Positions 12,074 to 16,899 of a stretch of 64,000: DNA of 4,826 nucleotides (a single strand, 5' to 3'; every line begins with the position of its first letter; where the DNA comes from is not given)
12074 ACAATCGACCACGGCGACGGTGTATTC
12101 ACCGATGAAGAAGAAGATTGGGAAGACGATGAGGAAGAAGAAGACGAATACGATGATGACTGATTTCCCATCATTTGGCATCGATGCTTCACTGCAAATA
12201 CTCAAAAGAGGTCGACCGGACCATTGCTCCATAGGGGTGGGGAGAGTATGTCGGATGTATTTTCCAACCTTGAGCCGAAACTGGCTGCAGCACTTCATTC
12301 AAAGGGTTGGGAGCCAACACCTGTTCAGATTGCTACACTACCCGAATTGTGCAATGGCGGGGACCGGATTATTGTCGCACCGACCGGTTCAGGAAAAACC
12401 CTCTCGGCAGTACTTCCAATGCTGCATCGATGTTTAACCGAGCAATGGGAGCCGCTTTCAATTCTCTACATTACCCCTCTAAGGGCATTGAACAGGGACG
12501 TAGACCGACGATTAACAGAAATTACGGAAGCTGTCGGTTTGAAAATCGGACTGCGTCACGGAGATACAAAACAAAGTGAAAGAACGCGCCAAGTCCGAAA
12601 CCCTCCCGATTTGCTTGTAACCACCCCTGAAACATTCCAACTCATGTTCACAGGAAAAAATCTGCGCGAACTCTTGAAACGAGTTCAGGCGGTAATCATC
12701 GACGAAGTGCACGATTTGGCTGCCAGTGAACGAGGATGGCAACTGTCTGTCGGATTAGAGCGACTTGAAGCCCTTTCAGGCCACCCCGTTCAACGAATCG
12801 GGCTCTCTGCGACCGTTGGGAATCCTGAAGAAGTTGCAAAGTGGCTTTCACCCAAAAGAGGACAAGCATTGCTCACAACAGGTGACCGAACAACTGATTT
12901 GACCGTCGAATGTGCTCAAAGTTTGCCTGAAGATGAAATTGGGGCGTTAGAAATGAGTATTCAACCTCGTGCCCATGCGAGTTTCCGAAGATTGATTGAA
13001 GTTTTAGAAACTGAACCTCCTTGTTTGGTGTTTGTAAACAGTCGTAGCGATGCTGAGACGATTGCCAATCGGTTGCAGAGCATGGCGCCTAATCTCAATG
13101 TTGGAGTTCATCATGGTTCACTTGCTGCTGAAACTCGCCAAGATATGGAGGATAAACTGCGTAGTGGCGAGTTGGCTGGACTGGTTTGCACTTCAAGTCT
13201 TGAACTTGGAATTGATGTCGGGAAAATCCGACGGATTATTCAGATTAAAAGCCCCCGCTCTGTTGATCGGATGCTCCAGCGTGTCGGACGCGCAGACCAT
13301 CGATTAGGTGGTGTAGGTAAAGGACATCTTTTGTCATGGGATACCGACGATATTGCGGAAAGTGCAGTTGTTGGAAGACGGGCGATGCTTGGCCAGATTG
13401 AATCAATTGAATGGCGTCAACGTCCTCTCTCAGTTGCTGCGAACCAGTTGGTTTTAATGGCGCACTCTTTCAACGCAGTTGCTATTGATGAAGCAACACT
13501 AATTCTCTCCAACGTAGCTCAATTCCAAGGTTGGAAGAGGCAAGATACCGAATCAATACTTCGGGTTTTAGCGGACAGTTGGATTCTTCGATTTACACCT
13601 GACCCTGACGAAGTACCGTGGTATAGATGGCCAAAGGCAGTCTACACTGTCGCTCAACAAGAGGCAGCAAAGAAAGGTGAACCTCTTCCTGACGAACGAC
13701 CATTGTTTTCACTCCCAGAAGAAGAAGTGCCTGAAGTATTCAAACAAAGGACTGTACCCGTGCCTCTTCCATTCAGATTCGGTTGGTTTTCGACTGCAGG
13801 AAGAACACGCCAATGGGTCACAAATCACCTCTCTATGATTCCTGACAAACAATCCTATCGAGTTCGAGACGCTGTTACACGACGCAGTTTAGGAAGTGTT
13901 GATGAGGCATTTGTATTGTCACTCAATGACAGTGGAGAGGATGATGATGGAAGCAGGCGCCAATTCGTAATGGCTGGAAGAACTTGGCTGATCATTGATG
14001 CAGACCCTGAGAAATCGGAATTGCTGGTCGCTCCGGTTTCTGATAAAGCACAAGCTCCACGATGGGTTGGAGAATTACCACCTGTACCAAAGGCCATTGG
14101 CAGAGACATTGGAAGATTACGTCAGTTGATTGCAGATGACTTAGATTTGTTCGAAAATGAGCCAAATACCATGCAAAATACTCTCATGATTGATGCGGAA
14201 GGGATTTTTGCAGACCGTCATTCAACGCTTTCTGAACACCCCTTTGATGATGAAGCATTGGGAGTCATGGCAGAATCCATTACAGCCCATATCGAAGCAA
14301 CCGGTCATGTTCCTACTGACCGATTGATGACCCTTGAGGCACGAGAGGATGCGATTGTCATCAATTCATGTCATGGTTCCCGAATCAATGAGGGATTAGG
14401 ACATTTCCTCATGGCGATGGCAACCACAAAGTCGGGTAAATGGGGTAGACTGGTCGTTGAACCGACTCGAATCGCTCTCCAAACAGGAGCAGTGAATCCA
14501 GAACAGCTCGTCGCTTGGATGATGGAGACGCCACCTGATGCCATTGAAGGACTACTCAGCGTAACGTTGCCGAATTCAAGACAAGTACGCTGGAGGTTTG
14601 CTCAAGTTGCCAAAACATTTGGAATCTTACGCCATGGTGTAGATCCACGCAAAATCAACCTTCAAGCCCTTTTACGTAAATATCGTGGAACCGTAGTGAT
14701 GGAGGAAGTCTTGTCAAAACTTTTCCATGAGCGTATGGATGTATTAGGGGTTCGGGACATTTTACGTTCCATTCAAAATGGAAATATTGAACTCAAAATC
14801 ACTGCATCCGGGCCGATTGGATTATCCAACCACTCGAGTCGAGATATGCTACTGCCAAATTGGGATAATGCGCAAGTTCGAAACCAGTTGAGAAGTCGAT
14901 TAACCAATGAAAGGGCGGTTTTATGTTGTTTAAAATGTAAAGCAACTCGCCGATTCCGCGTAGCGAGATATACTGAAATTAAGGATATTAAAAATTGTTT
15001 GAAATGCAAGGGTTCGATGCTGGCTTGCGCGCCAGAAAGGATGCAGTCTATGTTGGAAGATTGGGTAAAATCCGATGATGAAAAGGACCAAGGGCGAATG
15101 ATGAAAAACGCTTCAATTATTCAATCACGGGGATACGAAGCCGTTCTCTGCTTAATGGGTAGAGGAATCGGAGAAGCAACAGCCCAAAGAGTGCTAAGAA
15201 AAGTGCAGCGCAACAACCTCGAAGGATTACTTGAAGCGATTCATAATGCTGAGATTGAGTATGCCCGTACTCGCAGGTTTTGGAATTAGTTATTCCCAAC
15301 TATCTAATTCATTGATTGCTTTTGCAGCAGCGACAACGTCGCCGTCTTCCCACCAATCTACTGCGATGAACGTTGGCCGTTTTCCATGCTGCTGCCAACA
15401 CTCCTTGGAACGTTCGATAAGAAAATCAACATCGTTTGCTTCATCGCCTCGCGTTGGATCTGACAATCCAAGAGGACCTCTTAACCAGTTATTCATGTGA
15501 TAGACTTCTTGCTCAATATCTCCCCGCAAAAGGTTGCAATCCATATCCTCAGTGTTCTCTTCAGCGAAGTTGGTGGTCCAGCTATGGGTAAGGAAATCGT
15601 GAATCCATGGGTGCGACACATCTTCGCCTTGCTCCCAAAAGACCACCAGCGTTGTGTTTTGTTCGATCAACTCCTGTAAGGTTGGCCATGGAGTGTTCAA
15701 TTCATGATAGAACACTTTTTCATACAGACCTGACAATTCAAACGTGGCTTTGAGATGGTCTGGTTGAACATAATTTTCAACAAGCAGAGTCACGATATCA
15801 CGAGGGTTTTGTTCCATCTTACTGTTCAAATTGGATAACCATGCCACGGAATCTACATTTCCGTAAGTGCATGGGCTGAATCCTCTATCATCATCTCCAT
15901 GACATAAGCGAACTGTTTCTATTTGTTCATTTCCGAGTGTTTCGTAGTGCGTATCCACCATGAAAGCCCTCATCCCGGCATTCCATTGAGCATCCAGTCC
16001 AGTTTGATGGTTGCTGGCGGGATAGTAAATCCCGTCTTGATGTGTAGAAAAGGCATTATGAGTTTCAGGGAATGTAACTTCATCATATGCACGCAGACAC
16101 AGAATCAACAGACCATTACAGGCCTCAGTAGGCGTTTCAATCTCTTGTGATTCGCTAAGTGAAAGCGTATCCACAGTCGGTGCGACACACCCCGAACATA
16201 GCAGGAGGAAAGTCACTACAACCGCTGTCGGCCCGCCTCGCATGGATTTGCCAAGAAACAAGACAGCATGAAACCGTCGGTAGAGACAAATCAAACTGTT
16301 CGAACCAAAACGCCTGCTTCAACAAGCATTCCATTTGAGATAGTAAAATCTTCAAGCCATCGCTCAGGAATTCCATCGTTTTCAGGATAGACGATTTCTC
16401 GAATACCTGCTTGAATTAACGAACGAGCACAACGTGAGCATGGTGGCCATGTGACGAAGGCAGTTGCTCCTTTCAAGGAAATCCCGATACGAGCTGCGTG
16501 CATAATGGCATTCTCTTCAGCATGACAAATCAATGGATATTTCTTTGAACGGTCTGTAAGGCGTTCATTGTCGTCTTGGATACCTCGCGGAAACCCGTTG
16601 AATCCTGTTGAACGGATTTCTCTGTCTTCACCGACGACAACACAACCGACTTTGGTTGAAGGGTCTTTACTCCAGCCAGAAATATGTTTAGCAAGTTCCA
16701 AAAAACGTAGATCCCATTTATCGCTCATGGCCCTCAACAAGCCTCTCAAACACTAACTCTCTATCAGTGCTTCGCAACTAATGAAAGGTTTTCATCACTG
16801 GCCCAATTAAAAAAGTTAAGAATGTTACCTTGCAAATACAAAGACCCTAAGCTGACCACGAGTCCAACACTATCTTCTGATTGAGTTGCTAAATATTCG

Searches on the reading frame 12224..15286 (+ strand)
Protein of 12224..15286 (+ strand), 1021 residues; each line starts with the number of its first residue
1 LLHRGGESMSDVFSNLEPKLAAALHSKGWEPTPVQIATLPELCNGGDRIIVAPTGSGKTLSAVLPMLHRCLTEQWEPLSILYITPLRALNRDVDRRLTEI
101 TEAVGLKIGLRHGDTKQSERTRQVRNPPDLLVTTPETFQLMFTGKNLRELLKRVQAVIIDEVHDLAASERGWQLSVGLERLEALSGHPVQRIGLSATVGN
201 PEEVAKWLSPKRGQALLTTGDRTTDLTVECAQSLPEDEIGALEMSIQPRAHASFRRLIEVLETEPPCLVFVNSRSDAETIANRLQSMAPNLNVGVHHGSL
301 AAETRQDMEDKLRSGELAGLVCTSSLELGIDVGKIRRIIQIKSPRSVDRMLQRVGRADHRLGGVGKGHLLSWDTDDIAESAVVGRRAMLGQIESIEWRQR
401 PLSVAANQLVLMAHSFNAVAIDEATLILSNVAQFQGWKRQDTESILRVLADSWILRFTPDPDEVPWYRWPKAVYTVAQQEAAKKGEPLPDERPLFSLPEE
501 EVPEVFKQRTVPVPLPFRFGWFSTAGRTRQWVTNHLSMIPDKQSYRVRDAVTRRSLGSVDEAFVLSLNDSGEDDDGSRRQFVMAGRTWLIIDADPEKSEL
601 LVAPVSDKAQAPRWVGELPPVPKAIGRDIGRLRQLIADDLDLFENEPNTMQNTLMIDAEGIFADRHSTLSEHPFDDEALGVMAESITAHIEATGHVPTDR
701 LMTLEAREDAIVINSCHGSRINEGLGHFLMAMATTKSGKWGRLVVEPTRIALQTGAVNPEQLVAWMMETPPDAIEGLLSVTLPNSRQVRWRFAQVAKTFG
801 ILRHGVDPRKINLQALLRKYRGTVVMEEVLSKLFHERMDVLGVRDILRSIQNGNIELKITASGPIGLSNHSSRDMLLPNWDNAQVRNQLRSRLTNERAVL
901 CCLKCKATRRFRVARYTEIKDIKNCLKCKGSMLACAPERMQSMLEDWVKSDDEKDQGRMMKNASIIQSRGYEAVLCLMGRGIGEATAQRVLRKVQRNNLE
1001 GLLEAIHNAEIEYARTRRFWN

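Call 20: search_protein_families(library=pfam, proteins=[window:12224-15286:+], max_evalue=0.001)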
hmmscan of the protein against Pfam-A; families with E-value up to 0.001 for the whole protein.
window:12224-15286:+ (1021 aa): 6 families
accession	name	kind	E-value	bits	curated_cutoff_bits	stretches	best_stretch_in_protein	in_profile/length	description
PF00270.35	DEAD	-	4.3e-35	121.4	26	1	32-203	1-166/167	DEAD/DEAH box helicase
PF08494.16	DEAD_assoc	-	1.8e-20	74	23.5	1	696-859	1-181/191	DEAD/H associated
PF00271.37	Helicase_C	-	1.1e-19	71.1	23.5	1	255-357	4-106/110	Helicase conserved C-terminal domain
PF04851.21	ResIII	-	7.2e-10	39.5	22.5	1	48-198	26-162/164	Type III restriction enzyme, res subunit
PF19306.5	WH_Lhr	-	0.00027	20.8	27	0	538-595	105-153/168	Large helicase-related protein, winged helix domain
PF22590.2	Cas3-like_C_2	-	0.00051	20.7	27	0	267-357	5-101/106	CRISPR-associated nuclease/helicase Cas3, C-terminal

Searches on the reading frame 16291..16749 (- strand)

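Call 20: search_protein_families(library=pfam, proteins=[window:16291-16749:-], max_evalue=0.001)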
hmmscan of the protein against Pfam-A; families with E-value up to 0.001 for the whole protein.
window:16291-16749:- (152 aa): 2 families
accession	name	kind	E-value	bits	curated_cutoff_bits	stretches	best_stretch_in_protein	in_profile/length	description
PF00383.29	dCMP_cyt_deam_1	-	4.9e-22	78.2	25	1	11-121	2-100/102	Cytidine and deoxycytidylate deaminase zinc-binding region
PF14437.12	MafB19-deam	-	5.2e-15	56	27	1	23-123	14-101/142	MafB19-like deaminase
